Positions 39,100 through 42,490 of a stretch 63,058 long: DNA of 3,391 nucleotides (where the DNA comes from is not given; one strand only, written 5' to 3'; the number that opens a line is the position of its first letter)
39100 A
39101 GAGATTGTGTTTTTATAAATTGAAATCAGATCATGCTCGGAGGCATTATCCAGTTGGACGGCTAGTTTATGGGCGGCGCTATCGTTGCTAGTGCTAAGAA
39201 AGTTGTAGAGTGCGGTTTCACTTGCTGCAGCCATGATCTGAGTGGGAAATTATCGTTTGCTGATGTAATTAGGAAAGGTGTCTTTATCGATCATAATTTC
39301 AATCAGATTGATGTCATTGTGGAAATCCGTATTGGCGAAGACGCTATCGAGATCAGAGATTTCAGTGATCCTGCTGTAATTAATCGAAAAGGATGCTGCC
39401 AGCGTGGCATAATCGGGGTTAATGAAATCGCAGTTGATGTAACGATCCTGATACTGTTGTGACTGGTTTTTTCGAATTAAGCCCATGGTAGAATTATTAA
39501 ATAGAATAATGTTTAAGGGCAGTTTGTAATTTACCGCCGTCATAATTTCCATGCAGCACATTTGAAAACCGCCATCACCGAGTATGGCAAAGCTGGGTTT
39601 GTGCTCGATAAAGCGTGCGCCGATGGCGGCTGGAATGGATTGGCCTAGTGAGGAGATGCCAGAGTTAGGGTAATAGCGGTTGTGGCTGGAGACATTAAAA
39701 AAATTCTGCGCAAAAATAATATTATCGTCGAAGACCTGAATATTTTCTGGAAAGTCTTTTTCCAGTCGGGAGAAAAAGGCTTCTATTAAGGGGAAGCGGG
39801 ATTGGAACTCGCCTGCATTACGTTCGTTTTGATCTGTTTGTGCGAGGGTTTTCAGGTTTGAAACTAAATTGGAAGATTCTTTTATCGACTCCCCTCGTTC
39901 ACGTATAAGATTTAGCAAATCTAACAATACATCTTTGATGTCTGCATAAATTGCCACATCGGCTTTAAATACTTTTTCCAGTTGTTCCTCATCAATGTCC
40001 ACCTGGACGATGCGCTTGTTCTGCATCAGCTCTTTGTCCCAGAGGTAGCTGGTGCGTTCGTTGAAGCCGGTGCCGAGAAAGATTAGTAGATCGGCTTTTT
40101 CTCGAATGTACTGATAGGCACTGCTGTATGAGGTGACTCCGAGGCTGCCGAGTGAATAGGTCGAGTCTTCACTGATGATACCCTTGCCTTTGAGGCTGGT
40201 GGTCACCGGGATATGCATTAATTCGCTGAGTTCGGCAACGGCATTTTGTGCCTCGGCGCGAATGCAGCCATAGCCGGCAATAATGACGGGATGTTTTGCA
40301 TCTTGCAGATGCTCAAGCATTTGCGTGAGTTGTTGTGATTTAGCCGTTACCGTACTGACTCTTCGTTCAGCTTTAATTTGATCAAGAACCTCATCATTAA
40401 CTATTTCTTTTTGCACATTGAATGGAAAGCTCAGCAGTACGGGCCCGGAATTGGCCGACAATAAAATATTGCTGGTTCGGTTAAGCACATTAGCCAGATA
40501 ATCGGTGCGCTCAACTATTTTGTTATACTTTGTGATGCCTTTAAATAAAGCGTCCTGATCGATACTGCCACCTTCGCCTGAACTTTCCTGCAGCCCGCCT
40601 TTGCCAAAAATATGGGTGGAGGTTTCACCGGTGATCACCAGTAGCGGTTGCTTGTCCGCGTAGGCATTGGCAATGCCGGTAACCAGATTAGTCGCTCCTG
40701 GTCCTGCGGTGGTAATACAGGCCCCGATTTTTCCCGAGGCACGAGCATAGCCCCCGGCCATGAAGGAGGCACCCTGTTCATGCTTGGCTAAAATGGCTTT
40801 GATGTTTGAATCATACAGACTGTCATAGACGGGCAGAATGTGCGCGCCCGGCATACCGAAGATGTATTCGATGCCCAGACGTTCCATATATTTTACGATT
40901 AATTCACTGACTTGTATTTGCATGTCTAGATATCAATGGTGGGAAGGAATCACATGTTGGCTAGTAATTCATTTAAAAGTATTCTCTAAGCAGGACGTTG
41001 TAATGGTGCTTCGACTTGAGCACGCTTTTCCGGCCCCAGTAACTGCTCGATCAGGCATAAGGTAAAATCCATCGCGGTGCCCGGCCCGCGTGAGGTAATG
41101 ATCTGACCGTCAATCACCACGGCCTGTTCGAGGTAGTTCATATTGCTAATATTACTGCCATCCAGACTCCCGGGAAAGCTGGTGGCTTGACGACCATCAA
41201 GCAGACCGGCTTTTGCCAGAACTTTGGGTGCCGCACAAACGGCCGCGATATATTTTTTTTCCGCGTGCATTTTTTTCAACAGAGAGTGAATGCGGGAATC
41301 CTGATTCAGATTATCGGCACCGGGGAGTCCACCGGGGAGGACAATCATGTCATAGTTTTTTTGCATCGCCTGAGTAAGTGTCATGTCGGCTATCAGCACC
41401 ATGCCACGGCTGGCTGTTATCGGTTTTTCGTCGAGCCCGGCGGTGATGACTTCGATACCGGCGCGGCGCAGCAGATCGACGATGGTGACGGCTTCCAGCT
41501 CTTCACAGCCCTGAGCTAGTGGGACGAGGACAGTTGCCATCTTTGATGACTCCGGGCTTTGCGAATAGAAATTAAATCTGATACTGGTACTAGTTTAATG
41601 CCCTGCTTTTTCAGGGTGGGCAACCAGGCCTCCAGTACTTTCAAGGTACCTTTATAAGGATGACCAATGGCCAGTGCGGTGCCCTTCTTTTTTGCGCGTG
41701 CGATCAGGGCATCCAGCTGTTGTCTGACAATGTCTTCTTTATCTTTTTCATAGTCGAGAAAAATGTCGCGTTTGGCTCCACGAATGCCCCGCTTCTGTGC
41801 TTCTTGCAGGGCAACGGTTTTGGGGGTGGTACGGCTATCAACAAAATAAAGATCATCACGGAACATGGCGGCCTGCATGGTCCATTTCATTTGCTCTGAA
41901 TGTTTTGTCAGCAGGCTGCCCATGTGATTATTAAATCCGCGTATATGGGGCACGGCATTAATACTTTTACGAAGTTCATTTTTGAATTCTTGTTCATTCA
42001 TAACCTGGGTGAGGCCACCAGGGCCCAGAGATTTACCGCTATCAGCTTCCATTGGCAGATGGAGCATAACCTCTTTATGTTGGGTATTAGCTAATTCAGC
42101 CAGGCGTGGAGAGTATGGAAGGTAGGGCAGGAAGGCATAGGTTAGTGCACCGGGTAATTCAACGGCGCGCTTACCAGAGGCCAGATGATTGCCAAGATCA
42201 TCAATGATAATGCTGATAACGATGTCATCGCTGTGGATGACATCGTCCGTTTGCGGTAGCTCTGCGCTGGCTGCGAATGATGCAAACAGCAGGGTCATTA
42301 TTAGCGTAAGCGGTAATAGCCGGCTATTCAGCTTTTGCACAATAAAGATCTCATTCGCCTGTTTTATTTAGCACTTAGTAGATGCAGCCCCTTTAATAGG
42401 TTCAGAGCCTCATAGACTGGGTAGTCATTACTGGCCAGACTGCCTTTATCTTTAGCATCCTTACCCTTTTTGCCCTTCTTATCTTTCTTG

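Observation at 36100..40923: AT-rich three-gene cassette: ALS-like TPP enzyme, 610-aa GT-A-like orphan, CapK/PaaK-like adenylating enzyme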

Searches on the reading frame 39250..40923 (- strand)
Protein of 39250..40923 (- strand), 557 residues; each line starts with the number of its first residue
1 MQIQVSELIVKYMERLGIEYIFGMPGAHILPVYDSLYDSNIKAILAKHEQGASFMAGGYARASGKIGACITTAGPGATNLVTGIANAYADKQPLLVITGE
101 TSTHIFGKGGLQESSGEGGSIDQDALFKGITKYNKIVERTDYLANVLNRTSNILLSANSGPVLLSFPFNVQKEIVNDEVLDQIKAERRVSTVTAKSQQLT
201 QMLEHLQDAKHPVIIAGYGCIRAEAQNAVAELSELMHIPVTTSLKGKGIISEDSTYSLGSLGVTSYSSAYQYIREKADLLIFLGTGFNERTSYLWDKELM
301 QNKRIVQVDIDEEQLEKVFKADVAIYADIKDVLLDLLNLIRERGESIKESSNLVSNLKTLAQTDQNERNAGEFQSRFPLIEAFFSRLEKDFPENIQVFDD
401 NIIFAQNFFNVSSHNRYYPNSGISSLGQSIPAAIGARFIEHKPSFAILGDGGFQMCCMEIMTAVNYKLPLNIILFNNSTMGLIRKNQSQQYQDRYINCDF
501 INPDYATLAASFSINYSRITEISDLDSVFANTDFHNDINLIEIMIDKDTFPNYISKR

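Call 3: search_protein_families(library=pfam, proteins=[window:39250-40923:-], max_evalue=0.1)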
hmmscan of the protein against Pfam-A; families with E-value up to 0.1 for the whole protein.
window:39250-40923:- (557 aa): 4 families
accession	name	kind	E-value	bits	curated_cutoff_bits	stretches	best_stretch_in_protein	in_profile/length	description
PF02776.23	TPP_enzyme_N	-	9.2e-40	135.6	26.8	1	4-113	2-113/119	Thiamine pyrophosphate enzyme, N-terminal TPP binding domain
PF00205.28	TPP_enzyme_M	-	7.4e-38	129.8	30.4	1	200-334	2-135/137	Thiamine pyrophosphate enzyme, central domain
PF02775.26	TPP_enzyme_C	-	1.1e-29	103.7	21.9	1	404-531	8-139/151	Thiamine pyrophosphate enzyme, C-terminal TPP binding domain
PF02233.22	PNTB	-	1.6e-05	24.5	31.7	1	186-236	278-328/456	NAD(P) transhydrogenase beta subunit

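Call 4: search_protein_families(library=ncbifam, proteins=[window:39250-40923:-], max_evalue=0.1)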
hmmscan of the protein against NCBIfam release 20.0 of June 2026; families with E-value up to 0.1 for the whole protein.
window:39250-40923:- (557 aa): 51 families (the best 25 are shown)
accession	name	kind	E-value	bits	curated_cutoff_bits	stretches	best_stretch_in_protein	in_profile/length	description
TIGR00118.1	acolac_lg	equivalog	5.3e-114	381.7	538.35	1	6-548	4-537/557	biosynthetic-type acetolactate synthase large subunit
NF004919.0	PRK06276.1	equivalog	2.7e-110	369.4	866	1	6-549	4-542/582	acetolactate synthase large subunit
NF005712.0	PRK07524.1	subfamily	4.9e-101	338.8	500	1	3-546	3-530/536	5-guanidino-2-oxopentanoate decarboxylase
NF004710.0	PRK06048.1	equivalog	1.2e-98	331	976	1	3-548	8-540/561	acetolactate synthase large subunit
NF006524.0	PRK08978.1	equivalog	1.3e-97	327.3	738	1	6-548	4-527/548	acetolactate synthase 2 catalytic subunit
NF006187.0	PRK08322.1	equivalog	5.4e-96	322.2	509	1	4-547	3-530/548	acetolactate synthase large subunit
NF005860.0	PRK07789.1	equivalog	3.2e-94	316.4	881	1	3-547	34-580/615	acetolactate synthase large subunit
NF006016.1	PRK08155.1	equivalog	4e-92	309.4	870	1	3-548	3-535/554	acetolactate synthase large subunit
NF006122.0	PRK08266.1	subfamily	3e-90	303.2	571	1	6-549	7-528/543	hypothetical protein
NF005651.0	PRK07418.1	subfamily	4.3e-90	302.7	942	1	6-548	22-562/617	acetolactate synthase large subunit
NF006319.0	PRK08527.1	equivalog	9.7e-90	301.6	905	1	1-547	2-540/565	acetolactate synthase large subunit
NF006052.0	PRK08199.1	subfamily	2.3e-87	293.6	539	1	4-549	9-541/559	thiamine pyrophosphate protein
NF005584.0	PRK07282.1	equivalog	9.9e-87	291.8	970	1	6-545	13-540/566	acetolactate synthase large subunit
NF006581.0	PRK09107.1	equivalog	1e-83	281.6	974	1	4-531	12-539/595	acetolactate synthase 3 large subunit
NF005824.0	PRK07710.1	equivalog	3.3e-83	279.9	976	1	5-525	19-528/573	acetolactate synthase large subunit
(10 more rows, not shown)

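Call 20: search_solved_structures(query=window:39250-40923:-, max_evalue=1e-20)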
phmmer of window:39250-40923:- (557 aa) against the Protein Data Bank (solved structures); distinct sequences matched with E-value up to 1e-20: 126 (the best 60 are shown).
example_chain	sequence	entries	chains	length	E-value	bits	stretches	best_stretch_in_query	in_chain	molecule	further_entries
8x3x_A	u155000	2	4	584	2.9e-86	293.6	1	5-554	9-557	BbmA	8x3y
8xod_A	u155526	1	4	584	7.4e-86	292.3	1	5-554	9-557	BbmA-G484F complex with CBOA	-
6lpi_A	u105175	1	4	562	1.7e-68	235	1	6-517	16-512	Acetolactate synthase isozyme 1 large subunit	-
1jsc_A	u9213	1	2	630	2.5e-61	211.3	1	9-547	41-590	ACETOHYDROXY-ACID SYNTHASE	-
6u9d_A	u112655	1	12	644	2.7e-61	211.2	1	9-547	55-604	Acetolactate synthase catalytic subunit, mitochondrial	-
1n0h_A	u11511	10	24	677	3.2e-61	211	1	9-547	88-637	Acetolactate synthase | Acetolactate synthase, mitochondrial | Acetolactate synthase catalytic subunit, mitochondrial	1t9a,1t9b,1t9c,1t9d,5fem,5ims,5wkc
7egv_A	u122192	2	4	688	4e-60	207.4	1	7-547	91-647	Acetolactate synthase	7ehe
6dek_A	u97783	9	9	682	2.9e-59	204.5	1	7-547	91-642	Acetolactate synthase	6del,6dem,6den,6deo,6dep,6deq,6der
7u25_A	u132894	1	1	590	1.6e-58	202.1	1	6-526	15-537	Acetolactate synthase, chloroplastic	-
3e9y_A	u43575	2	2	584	9.2e-58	199.6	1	6-525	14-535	Acetolactate synthase, chloroplastic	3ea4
7tzz_A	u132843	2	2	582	1.7e-57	198.7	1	6-525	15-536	Acetolactate synthase, chloroplastic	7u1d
7stq_A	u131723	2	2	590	2.8e-57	198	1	6-526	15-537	Acetolactate synthase, chloroplastic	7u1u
6u9h_A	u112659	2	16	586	3.3e-57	197.7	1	6-525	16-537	Acetolactate synthase, chloroplastic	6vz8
1ybh_A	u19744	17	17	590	3.4e-57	197.7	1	6-525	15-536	Acetolactate synthase, chloroplast | Acetolactate synthase | Acetolactate synthase, chloroplastic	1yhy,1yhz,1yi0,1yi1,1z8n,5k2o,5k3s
8et5_A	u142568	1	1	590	3.4e-57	197.7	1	6-525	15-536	Acetolactate synthase, chloroplastic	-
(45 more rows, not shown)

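Call 42: search_solved_structures(query=window:39250-40923:-, max_evalue=1e-80, show_alignments=1)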
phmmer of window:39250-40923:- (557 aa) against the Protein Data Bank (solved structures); distinct sequences matched with E-value up to 1e-80: 2.
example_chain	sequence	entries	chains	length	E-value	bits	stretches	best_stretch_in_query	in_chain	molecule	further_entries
8x3x_A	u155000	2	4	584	2.9e-86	293.6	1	5-554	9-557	BbmA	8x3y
8xod_A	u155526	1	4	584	7.4e-86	292.3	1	5-554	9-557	BbmA-G484F complex with CBOA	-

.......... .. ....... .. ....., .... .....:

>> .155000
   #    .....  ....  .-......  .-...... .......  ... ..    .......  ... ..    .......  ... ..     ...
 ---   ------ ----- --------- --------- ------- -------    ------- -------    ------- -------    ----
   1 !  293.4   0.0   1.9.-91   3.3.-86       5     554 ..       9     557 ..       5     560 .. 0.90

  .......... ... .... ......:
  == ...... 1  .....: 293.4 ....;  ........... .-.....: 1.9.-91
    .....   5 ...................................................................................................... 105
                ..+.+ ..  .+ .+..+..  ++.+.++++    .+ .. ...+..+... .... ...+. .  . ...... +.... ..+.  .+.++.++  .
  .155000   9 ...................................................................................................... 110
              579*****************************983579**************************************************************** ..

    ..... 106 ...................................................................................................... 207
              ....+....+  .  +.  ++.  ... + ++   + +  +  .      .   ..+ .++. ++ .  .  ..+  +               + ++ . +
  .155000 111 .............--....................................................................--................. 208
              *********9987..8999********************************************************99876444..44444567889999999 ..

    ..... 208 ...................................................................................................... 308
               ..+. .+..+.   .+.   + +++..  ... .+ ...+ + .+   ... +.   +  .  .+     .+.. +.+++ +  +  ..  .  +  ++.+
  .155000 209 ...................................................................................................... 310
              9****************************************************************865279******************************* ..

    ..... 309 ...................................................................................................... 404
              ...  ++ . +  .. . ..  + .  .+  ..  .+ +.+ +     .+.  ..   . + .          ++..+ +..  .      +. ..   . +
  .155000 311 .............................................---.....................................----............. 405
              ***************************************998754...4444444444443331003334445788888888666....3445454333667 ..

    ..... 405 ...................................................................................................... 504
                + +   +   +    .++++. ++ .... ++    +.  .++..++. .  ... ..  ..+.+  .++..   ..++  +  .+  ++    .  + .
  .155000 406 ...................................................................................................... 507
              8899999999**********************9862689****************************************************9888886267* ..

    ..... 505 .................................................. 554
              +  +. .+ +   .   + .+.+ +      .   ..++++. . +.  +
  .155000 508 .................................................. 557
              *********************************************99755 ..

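Call 71: search_protein_families(library=padloc, proteins=[window:39250-40923:-], max_evalue=0.01)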
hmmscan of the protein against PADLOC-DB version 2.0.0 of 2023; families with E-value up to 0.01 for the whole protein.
window:39250-40923:- (557 aa): 0 families

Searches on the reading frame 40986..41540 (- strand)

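Call 76: search_protein_families(library=pfam, proteins=[window:40986-41540:-], max_evalue=0.00001)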
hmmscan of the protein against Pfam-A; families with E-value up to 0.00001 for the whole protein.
window:40986-41540:- (184 aa): 1 family
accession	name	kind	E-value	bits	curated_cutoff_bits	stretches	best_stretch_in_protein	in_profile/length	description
PF01965.30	DJ-1_PfpI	-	1.9e-47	161.6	26.6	1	3-166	2-165/165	DJ-1/PfpI family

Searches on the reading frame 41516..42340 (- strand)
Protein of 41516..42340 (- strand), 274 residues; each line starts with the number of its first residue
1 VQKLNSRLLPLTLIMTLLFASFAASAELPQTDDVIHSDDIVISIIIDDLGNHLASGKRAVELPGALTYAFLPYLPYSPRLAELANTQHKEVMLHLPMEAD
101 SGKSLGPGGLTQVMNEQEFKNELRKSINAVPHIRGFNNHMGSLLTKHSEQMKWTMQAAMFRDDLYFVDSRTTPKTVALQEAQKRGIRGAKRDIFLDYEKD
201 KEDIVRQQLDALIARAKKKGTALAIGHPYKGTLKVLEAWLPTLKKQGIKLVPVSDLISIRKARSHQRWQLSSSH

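Call 76: search_protein_families(library=pfam, proteins=[window:41516-42340:-], max_evalue=0.00001)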
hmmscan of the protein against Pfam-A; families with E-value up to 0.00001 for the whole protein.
window:41516-42340:- (274 aa): 1 family
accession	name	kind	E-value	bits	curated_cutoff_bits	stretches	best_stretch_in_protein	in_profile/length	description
PF04748.18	Polysacc_deac_2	-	1.2e-76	257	27.5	1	44-256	1-211/212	Divergent polysaccharide deacetylase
